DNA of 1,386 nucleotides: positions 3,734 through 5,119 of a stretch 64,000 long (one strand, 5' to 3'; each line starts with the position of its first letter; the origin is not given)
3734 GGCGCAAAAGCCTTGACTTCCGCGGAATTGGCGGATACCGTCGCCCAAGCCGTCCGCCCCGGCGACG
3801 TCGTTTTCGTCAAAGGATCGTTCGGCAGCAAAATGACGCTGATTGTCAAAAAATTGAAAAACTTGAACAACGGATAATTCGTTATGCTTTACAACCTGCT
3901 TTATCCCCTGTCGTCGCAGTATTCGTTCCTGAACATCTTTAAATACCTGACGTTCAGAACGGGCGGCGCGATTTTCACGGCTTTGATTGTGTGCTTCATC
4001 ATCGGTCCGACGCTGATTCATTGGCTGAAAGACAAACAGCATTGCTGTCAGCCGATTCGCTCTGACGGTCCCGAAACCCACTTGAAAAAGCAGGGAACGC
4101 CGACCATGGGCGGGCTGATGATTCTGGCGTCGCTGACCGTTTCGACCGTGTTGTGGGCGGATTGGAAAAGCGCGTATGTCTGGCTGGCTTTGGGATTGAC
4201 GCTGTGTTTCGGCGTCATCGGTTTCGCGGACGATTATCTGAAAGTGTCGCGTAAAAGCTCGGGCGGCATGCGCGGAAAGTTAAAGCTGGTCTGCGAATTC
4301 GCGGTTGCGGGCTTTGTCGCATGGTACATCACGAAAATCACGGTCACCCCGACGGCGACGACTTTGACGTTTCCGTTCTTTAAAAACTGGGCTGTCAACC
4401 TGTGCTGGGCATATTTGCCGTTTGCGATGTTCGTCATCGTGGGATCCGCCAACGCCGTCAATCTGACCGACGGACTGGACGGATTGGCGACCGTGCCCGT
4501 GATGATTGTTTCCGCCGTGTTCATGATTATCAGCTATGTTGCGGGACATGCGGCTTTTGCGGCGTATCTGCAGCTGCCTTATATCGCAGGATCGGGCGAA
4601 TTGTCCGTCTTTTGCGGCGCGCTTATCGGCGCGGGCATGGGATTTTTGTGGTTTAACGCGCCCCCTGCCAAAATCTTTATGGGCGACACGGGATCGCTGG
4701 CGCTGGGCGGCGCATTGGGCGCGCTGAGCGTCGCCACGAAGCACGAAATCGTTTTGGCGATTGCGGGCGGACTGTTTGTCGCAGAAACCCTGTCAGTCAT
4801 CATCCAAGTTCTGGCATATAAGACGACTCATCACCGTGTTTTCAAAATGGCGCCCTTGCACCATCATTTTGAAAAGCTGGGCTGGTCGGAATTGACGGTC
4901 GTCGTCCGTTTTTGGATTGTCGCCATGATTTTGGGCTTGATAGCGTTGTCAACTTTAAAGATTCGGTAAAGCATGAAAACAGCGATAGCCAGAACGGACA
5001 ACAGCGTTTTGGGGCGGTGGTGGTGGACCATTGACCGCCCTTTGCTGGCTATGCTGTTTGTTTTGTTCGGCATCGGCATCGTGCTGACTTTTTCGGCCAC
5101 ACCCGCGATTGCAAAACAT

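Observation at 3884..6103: murD missing from an otherwise canonical alphaproteobacterial dcw cluster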

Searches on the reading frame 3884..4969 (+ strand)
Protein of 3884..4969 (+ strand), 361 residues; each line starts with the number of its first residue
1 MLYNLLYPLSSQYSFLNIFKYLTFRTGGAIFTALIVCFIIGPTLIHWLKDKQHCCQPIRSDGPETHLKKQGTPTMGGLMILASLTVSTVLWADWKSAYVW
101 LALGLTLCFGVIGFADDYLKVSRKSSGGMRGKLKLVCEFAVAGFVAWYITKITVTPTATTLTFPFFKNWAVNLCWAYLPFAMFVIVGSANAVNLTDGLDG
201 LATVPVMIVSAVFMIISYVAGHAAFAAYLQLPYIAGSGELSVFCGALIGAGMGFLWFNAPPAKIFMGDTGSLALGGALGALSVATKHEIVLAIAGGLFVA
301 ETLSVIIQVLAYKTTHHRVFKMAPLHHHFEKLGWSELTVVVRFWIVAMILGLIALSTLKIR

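Call 3: search_protein_families(library=pfam, proteins=[window:3884-4969:+])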
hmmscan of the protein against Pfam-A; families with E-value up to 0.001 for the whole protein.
window:3884-4969:+ (361 aa): 2 families
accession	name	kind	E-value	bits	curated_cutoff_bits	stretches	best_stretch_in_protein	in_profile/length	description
PF00953.26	Glycos_transf_4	-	2.1e-35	122.5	27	1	100-284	2-158/160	Glycosyl transferase family 4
PF10555.14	MraY_sig1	-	1e-05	25.2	20.1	1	69-81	1-13/13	Phospho-N-acetylmuramoyl-pentapeptide-transferase signature 1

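Call 8: find_related_loci(query=window:3884-4969:+, collection=genome_contigs, flank=10000)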
Query window:3884-4969:+ (361 aa) in genome_contigs; peptide patterns used: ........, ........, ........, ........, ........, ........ (x = any residue, [..] = any of these).
600 stretches matched a pattern (row limit reached: there are more); 595 encode a relative of the query (tblastn E <= 1e-3); the best 80 are kept; 80 distinct loci.
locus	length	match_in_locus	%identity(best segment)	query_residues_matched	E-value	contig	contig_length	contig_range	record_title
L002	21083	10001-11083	75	1-361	0e+0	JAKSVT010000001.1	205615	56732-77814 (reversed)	MAG: Alphaproteobacteria bacterium isolate Horse_feces366 MAG366_1, whole genome shotgun sequence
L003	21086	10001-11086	61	1-361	1e-152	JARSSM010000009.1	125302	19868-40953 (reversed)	MAG: Defluviicoccus sp. isolate SCELSE-4-Def NODE_293_length_125302_cov_16.815437, whole genome shotgun sequence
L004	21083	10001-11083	61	1-361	4e-152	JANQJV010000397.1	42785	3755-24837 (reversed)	MAG: Azospirillaceae bacterium isolate PL25a_bin.129 k99_2656686, whole genome shotgun sequence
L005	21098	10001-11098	63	1-361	9e-151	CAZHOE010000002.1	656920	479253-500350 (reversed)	MAG TPA_asm: uncultured Micavibrio sp. isolate SRP062349_co2_98 genome assembly, contig: NODE_6_length_656920_cov_25.334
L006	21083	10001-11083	63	1-361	8e-151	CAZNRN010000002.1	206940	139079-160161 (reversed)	MAG TPA_asm: uncultured Micavibrio sp. isolate binchicken_co199_124 genome assembly, contig: NODE_66_length_206940_cov_7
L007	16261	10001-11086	60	1-361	2e-150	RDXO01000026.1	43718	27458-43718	MAG: Alphaproteobacteria bacterium isolate PH2015_12D_46_26 PH2015_12D_scaffold_172, whole genome shotgun sequence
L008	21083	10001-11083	61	1-361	4e-149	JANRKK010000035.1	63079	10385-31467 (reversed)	MAG: Alphaproteobacteria bacterium isolate bins.322 k141_798224, whole genome shotgun sequence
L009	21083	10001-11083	60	1-361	1e-148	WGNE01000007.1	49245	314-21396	MAG: Alphaproteobacteria bacterium isolate RI_263 c_000000120761, whole genome shotgun sequence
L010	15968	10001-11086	61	1-361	1e-148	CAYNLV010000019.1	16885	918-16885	MAG TPA_asm: uncultured Rhodospirillaceae bacterium isolate binchicken_co117_449 genome assembly, contig: NODE_6296_leng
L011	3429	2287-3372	59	1-361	4e-154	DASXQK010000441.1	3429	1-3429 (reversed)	MAG TPA_asm: Dongiaceae bacterium isolate SMAG_U5432 k141_1908324, whole genome shotgun sequence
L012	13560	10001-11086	62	1-361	1e-147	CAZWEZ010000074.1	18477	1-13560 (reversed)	MAG TPA_asm: uncultured Thalassospiraceae bacterium isolate binchicken_co85_32 genome assembly, contig: NODE_1681_length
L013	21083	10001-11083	61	1-361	6e-147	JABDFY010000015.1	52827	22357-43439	MAG: Alphaproteobacteria bacterium isolate BWOrgControl_Nextera19_MAG3 3300020995.a:Ga0206811_1024, whole genome shotgun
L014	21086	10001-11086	59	1-361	6e-147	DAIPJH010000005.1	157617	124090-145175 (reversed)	MAG TPA_asm: Rickettsiales bacterium isolate CTOTU9729 NODE_6_length_157617_cov_13.048876, whole genome shotgun sequence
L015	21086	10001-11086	62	1-361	6e-147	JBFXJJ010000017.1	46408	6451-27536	MAG: Alphaproteobacteria bacterium isolate CA_2019_TPIn_49 NODE_2447_length_46408_cov_8.322011_TPIn, whole genome shotgu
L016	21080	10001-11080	60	2-361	2e-145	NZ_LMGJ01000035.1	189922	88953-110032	Mesorhizobium sp. Root157 contig_6, whole genome shotgun sequence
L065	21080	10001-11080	60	2-361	1e-139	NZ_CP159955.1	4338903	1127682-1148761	Mesorhizobium sp. ANAO-SY3R2 chromosome, complete genome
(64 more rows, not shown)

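Call 13: search_protein_families(library=ncbifam, proteins=[window:3884-4969:+])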
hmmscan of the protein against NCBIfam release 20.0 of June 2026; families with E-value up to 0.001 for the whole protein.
window:3884-4969:+ (361 aa): 3 families
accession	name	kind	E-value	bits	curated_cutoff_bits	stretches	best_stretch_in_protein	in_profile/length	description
TIGR00445.1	mraY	equivalog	3.4e-122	407.9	192.05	1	39-361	3-321/321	phospho-N-acetylmuramoyl-pentapeptide-transferase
NF053644.1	MraY_archaea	equivalog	2.3e-33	116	450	2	170-355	175-340/340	pseudomurein biosynthesis MraY family phospho-N-acetylmuramoyl-pentapeptide-transferase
TIGR02380.1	ECA_wecA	exception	1.5e-09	37.5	326.05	1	61-278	29-222/346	UDP-N-acetylglucosamine--undecaprenyl-phosphate N-acetylglucosaminephosphotransferase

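Call 21: search_solved_structures(query=L065:11091-12491:+, max_evalue=1e-10, show_alignments=0)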
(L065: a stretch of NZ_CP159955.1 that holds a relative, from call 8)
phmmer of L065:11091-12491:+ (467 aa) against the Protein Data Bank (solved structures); distinct sequences matched with E-value up to 1e-10: 16.
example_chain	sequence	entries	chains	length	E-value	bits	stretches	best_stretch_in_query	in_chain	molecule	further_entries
8v8w_A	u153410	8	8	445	1.3e-53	186.2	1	6-455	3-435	UDP-N-acetylmuramoylalanine--D-glutamate ligase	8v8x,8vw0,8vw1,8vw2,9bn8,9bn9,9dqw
2jff_A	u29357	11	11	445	1.6e-53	185.9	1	6-453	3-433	UDP-N-ACETYLMURAMOYLALANINE--D-GLUTAMATE LIGASE | UDP-N-ACETYLMURAMOYL-ALANINE-D-GLUTAMATE LIGASE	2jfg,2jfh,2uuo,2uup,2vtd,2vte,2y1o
8v8y_A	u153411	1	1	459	1.7e-53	185.9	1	6-452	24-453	UDP-N-acetylmuramoylalanine--D-glutamate ligase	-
2wjp_A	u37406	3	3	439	1.9e-53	185.7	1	6-452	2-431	UDP-N-ACETYLMURAMOYLALANINE--D-GLUTAMATE LIGASE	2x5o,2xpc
5a5f_A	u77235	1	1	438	2e-53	185.7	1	6-452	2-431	UDP-N-ACETYLMURAMOYLALANINE--D-GLUTAMATE LIGASE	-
1e0d_A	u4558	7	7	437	2.2e-53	185.5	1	6-452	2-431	UDP-N-ACETYLMURAMOYLALANINE--D-GLUTAMATE LIGASE | UDP-N-ACETYLMURAMOYL-L-ALANINE:D-GLUTAMATE LIGASE | UDP-N-ACETYLMURAMOYL-L-ALANINE/:D-GLUTAMATE LIGASE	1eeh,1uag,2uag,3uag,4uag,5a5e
7sir_A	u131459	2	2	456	7.1e-52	180.5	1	9-456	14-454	UDP-N-acetylmuramoylalanine--D-glutamate ligase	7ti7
7sy9_A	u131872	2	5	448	4.7e-50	174.5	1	14-456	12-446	UDP-N-acetylmuramoylalanine--D-glutamate ligase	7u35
8dp2_A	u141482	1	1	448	4.9e-50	174.5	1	14-456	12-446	UDP-N-acetylmuramoylalanine--D-glutamate ligase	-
3lk7_A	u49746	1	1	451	1e-44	156.9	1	4-458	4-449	UDP-N-acetylmuramoylalanine--D-glutamate ligase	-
4buc_A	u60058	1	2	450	7.9e-32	114.4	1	85-453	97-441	UDP-N-ACETYLMURAMOYLALANINE--D-GLUTAMATE LIGASE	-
7bva_A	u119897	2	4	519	3.2e-13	53.1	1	10-325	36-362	UDP-N-acetylmuramate--L-alanine ligase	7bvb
7d27_A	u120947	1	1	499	1.3e-12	51.1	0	185-353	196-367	UDP-N-acetylmuramoyl-L-alanyl-D-glutamate--2,6-diaminopimelate ligase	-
1j6u_A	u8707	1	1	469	1.9e-11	47.3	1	12-325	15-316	UDP-N-acetylmuramate-alanine ligase MurC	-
1gg4_A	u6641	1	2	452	2.4e-11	46.9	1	103-352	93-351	UDP-N-ACETYLMURAMOYLALANYL-D-GLUTAMYL-2,6-DIAMINOPIMELATE-D-ALANYL-D-ALANYL LIGASE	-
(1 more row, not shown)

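Call 26: find_homologous_proteins(query=A1, max_evalue=1e-20)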
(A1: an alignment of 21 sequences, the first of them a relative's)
Query A1 (21 sequences) (453 aa, profile of the alignment): 8000 proteins with E <= 1e-20 among 8000 candidates; the best 120 are listed.
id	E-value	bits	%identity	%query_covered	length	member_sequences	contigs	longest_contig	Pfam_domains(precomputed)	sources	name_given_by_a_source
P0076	1.1e-210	718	49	99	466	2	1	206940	PF02875.27,PF08245.19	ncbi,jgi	jgi:UDP-N-acetylmuramoylalanine--D-glutamate ligase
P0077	1.5e-209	715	50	99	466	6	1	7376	PF02875.27,PF08245.19,PF21799.3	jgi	-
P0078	4.1e-207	706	-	-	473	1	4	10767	PF08245.19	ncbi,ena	-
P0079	2.7e-206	704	49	99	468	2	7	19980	PF02875.27,PF08245.19,PF21799.3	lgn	-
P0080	1.3e-205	701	-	-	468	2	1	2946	PF02875.27,PF08245.19,PF21799.3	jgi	-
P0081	1.8e-205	701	-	-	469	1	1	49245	PF08245.19,PF21799.3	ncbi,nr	ncbi:MAG: UDP-N-acetylmuramoyl-L-alanine--D-glutamate ligase [Alphaproteobacteria bacterium]|nr:UDP-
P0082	2.2e-205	701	48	99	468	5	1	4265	PF02875.27,PF08245.19,PF21799.3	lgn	-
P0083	2.8e-205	700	-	-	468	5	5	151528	PF02875.27,PF08245.19,PF21799.3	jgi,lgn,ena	-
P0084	2.0e-204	698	50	99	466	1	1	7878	PF02875.27,PF08245.19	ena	-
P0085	2.4e-204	697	-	-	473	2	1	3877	PF02875.27,PF08245.19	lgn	-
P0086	2.8e-204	697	49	99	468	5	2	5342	PF02875.27,PF08245.19,PF21799.3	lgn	-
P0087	3.4e-204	697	-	-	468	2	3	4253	PF02875.27,PF08245.19,PF21799.3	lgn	-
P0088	5.5e-204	696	58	100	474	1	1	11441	PF02875.27,PF08245.19,PF21799.3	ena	-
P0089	8.6e-204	696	-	-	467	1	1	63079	PF02875.27,PF08245.19,PF21799.3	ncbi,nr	ncbi:MAG: UDP-N-acetylmuramoyl-L-alanine--D-glutamate ligase [Alphaproteobacteria bacterium]|nr:UDP-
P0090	1.5e-203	695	63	100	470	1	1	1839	PF08245.19,PF21799.3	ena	-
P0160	1.5e-199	682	56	100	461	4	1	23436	PF02875.27,PF08245.19,PF21799.3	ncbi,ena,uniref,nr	ncbi:UDP-N-acetylmuramoyl-L-alanine--D-glutamate ligase [Azospirillum sp.]|uniref:UDP-N-acetylmuramo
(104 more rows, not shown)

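Call 27: find_encoding_contigs(protein=P0160, flank=10000, max_places=3)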
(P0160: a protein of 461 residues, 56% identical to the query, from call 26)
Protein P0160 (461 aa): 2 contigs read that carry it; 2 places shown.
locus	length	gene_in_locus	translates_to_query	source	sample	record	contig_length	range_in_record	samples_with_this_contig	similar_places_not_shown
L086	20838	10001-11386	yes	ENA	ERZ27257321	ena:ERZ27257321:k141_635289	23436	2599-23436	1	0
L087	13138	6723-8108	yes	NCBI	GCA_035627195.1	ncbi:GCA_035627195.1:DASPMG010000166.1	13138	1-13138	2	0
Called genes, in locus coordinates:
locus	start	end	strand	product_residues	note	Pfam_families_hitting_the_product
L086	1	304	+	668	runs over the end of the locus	PF00672:HAMP (weak), PF00512:HisKA, PF02518:HATPase_c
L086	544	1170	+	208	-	PF05685:Uma2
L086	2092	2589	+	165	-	PF02381:MraZ (weak)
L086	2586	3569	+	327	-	PF01795:Methyltransf_5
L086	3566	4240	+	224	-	-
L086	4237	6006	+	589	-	PF03717:PBP_dimer, PF00905:Transpeptidase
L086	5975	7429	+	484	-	PF01225:Mur_ligase, PF08245:Mur_ligase_M, PF02875:Mur_ligase_C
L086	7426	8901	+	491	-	PF01225:Mur_ligase, PF08245:Mur_ligase_M, PF02875:Mur_ligase_C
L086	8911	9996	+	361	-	PF00953:Glycos_transf_4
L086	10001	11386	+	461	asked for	PF21799:MurD-like_N (weak), PF08245:Mur_ligase_M, PF02875:Mur_ligase_C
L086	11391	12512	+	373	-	PF01098:FTSW_RODA_SPOVE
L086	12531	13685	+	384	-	PF03033:Glyco_transf_28, PF04101:Glyco_tran_28_C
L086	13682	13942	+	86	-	-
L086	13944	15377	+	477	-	PF01225:Mur_ligase, PF08245:Mur_ligase_M, PF02875:Mur_ligase_C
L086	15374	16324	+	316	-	PF01565:FAD_binding_4, PF02873:MurB_C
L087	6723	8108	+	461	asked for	PF21799:MurD-like_N (weak), PF08245:Mur_ligase_M, PF02875:Mur_ligase_C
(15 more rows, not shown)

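Call 37: search_protein_families(library=pfam, proteins=[L002:12275-13375:+, L002:13335-14378:+, L002:14383-16179:-, L002:16176-16817:-, L002:16958-17611:-, L002:17633-18367:-, L002:18412-19023:+, L002:19137-19913:+])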
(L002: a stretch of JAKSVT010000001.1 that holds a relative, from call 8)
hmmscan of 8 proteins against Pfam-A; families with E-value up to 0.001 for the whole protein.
L002:12275-13375:+ (366 aa): 0 families

L002:13335-14378:+ (347 aa): 1 family
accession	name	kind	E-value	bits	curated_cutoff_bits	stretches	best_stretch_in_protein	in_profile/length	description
PF04392.18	ABC_sub_bind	-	2.2e-32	112.9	25.9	1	61-330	25-280/293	ABC transporter substrate binding protein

L002:14383-16179:- (598 aa): 2 families
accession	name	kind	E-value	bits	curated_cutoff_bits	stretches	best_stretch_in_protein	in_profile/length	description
PF01432.26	Peptidase_M3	-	2.5e-43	149.5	27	1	200-580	5-456/457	Peptidase family M3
PF08439.15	Peptidase_M3_N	-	1.2e-11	45.1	25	1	114-182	1-70/70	Oligopeptidase F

L002:16176-16817:- (213 aa): 1 family
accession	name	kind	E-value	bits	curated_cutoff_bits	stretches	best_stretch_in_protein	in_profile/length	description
PF00625.27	Guanylate_kin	-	6.8e-50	169.7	25.2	1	12-190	4-181/182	Guanylate kinase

L002:16958-17611:- (217 aa): 0 families

L002:17633-18367:- (244 aa): 0 families

L002:18412-19023:+ (203 aa): 1 family
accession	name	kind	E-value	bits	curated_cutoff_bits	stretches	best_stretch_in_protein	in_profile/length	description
PF13505.12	OMP_b-brl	-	7.6e-15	56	28.7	1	34-203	19-175/175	Outer membrane protein beta-barrel domain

L002:19137-19913:+ (258 aa): 0 families

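Call 43: find_related_loci(query=A1, collection=viral_contigs, flank=10000)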
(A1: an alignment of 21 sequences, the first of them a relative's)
Query A1 (453 aa) in viral_contigs; peptide patterns used: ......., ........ (x = any residue, [..] = any of these).
32 stretches matched a pattern; 2 encode a relative of the query (tblastn E <= 1e-3); 2 distinct loci.
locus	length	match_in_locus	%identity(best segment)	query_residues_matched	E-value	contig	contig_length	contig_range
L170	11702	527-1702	27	12-448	1e-32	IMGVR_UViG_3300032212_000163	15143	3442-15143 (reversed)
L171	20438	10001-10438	34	307-449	1e-19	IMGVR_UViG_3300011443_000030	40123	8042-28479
